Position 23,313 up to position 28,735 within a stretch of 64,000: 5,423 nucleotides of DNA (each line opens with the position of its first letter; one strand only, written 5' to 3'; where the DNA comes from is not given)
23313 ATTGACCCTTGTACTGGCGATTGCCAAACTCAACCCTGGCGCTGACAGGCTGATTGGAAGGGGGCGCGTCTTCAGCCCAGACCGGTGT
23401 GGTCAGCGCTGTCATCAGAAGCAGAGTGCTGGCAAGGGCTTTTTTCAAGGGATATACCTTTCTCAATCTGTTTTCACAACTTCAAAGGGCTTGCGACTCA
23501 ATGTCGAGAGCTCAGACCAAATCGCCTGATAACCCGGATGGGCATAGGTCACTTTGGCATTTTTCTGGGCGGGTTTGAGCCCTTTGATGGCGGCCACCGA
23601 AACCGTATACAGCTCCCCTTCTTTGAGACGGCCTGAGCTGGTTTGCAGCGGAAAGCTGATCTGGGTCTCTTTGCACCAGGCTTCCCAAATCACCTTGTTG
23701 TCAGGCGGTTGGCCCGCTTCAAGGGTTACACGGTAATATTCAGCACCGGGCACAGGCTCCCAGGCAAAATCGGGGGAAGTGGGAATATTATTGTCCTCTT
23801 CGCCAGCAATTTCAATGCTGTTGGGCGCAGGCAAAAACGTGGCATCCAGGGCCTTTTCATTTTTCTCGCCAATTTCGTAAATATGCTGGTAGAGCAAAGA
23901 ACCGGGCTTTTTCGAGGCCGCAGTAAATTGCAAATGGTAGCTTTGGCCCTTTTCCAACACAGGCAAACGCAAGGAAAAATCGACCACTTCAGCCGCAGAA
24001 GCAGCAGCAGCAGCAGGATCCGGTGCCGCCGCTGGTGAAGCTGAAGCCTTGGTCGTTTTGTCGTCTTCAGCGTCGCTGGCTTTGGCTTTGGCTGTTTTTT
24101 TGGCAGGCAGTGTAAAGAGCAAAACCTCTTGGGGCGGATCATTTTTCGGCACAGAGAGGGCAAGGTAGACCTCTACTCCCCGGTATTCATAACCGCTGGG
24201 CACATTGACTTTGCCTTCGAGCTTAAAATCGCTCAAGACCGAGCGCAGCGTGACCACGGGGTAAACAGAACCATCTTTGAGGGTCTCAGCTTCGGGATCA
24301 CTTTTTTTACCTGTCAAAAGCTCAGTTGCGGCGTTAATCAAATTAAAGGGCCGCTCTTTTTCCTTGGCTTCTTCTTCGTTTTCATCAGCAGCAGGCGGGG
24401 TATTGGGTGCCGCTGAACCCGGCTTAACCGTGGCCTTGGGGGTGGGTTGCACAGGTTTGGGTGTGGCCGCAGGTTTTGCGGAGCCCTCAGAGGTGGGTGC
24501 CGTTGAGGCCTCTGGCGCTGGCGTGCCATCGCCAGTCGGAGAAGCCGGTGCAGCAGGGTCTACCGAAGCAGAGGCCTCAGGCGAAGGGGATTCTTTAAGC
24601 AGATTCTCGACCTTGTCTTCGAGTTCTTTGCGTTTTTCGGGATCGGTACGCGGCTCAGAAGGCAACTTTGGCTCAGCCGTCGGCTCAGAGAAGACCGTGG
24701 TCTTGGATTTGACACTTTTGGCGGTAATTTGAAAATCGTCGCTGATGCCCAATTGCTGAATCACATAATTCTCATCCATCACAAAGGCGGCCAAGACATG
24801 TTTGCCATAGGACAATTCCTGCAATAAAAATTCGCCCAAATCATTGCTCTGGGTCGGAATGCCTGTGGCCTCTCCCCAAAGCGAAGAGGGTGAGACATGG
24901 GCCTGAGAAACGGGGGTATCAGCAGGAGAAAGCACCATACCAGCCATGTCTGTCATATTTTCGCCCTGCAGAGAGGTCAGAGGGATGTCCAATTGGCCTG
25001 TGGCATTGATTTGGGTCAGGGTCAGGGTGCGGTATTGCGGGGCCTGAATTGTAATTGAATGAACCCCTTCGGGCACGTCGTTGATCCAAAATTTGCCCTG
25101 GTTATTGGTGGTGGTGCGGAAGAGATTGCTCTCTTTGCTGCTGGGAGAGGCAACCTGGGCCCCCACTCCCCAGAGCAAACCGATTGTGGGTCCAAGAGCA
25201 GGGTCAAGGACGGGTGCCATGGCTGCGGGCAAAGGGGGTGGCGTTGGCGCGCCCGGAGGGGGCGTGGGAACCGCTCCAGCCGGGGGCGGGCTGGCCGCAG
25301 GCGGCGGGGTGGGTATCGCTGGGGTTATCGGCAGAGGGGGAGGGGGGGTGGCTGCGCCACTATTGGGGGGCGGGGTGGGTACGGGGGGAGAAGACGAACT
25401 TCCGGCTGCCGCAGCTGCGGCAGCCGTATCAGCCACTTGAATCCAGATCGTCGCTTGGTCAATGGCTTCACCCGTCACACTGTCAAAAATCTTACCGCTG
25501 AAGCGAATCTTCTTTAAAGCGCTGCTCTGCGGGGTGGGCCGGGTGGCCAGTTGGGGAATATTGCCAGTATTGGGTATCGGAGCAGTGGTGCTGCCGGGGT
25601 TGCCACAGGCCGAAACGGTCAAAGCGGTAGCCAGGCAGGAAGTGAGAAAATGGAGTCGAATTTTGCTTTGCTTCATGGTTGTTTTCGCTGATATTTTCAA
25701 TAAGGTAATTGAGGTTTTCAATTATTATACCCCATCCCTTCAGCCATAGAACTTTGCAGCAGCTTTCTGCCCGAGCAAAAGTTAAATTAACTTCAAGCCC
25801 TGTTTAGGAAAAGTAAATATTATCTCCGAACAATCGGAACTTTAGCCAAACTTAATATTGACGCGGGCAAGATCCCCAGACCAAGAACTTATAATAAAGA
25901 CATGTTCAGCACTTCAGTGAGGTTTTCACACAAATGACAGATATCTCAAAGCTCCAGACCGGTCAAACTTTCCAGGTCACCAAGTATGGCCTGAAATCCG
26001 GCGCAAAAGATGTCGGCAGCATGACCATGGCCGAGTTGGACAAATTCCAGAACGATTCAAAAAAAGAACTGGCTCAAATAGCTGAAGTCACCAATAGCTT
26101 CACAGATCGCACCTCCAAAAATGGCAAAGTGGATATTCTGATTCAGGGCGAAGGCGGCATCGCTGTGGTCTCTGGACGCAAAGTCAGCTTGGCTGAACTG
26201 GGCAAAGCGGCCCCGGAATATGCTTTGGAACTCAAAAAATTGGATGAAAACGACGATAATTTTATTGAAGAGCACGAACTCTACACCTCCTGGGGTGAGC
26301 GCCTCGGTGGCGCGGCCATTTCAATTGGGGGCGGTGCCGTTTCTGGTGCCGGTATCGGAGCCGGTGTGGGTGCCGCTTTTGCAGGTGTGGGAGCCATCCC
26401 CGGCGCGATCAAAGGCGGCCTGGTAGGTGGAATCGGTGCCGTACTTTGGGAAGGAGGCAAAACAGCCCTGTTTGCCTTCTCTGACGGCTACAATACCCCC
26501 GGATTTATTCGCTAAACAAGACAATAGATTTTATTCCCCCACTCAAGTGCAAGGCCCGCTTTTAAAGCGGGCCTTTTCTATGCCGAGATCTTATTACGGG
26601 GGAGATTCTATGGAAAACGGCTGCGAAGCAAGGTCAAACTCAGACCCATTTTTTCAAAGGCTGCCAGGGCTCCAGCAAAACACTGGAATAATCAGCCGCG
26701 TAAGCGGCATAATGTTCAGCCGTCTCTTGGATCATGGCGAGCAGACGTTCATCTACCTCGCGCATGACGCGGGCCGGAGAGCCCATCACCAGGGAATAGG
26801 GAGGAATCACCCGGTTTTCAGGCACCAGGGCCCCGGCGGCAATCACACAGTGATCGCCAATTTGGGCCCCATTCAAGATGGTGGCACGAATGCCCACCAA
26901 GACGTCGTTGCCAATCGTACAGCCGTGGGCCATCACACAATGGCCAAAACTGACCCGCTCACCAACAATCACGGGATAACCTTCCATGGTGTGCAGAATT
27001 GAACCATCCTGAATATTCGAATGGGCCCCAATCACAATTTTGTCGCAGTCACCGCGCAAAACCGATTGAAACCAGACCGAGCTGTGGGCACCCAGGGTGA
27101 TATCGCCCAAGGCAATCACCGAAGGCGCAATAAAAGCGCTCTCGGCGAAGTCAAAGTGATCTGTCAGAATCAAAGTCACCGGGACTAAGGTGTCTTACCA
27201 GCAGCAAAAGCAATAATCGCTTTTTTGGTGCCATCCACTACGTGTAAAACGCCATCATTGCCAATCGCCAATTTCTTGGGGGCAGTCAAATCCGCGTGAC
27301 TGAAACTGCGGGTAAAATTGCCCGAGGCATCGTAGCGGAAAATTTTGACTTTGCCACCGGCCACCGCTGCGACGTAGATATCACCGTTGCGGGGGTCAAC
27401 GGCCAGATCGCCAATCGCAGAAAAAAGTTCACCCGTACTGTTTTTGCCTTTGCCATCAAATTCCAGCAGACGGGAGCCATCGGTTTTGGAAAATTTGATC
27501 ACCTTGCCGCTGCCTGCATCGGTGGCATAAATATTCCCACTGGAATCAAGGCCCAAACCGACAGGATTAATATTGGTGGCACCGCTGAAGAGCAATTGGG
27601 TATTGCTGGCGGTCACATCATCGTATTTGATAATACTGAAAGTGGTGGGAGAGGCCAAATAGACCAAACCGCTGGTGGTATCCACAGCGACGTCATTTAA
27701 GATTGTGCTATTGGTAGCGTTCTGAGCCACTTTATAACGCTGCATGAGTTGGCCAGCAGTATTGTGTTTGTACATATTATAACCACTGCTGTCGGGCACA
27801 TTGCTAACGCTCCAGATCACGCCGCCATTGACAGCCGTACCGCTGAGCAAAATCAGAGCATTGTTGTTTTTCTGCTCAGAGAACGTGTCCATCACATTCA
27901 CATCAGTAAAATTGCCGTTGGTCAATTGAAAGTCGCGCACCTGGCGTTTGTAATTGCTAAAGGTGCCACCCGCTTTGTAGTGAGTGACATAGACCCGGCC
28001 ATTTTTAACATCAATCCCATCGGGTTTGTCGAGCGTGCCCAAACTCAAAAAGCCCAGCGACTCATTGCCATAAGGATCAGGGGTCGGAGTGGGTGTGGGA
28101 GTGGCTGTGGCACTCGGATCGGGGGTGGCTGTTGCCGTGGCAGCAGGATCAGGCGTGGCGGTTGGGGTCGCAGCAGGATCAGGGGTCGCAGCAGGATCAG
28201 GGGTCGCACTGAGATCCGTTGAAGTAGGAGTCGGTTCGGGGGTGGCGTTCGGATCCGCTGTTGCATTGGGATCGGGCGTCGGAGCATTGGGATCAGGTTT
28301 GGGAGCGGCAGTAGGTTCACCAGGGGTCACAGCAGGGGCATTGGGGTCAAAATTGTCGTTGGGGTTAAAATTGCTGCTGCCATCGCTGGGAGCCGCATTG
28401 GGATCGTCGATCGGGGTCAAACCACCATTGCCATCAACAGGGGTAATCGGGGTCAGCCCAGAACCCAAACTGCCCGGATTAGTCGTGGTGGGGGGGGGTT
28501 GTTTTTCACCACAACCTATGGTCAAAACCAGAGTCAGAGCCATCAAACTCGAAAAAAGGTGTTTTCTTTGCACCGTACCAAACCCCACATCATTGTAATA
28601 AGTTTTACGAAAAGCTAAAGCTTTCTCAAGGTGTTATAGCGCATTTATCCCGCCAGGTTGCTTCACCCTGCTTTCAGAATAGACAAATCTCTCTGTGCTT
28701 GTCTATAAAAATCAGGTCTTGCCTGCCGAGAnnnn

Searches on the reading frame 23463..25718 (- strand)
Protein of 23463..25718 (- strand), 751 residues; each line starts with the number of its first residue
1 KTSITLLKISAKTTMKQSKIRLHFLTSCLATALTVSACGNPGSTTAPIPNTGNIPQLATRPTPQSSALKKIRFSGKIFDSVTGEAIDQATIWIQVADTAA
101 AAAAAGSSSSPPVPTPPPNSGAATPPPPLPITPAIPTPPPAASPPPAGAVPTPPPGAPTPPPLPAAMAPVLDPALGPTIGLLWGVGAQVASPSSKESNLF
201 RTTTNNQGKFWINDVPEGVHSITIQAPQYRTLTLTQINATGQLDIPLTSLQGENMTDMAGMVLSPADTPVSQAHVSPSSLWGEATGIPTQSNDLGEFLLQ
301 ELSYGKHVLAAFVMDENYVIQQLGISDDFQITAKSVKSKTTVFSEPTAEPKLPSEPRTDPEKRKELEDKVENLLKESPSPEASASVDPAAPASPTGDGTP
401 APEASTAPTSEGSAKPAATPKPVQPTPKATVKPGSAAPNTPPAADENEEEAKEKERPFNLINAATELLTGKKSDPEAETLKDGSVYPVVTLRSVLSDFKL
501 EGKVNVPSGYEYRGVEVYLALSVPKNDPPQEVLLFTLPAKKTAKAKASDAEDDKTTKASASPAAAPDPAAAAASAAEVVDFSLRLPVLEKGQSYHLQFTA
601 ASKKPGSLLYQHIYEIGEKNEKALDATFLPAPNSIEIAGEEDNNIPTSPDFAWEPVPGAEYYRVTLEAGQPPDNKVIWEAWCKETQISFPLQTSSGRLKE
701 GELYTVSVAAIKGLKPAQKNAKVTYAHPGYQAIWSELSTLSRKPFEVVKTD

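Call 62: search_protein_families(library=pfam, proteins=[window:23463-25718:-], max_evalue=0.000001)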
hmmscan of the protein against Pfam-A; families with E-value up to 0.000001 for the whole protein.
window:23463-25718:- (751 aa): 2 families
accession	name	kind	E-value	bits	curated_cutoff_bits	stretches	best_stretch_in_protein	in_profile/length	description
PF13620.12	CarboxypepD_reg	-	1.4e-14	54.6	32.3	1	186-240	16-70/82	Carboxypeptidase regulatory-like domain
PF13715.12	CarbopepD_reg_2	-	1.9e-09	37.9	32.2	0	200-245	26-70/88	CarboxypepD_reg-like domain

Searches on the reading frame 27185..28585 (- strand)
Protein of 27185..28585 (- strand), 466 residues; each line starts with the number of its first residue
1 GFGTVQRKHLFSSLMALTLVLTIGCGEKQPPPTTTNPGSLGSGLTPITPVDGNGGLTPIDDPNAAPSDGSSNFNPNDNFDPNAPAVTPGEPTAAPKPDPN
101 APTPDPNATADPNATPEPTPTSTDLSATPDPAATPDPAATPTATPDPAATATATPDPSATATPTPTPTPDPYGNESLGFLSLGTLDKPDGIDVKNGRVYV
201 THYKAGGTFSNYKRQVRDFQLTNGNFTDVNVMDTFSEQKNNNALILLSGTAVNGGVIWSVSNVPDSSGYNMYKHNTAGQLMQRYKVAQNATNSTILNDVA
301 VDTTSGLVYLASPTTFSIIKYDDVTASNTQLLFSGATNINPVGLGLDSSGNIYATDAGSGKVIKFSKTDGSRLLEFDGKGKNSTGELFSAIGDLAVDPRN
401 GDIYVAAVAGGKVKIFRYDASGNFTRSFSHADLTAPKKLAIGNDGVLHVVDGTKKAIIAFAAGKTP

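Call 62: search_protein_families(library=pfam, proteins=[window:27185-28585:-], max_evalue=0.000001)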
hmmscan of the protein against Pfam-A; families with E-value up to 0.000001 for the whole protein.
window:27185-28585:- (466 aa): 1 family
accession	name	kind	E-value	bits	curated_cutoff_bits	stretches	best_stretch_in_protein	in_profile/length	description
PF01436.27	NHL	-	4e-07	30.2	20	0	340-365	3-28/28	NHL repeat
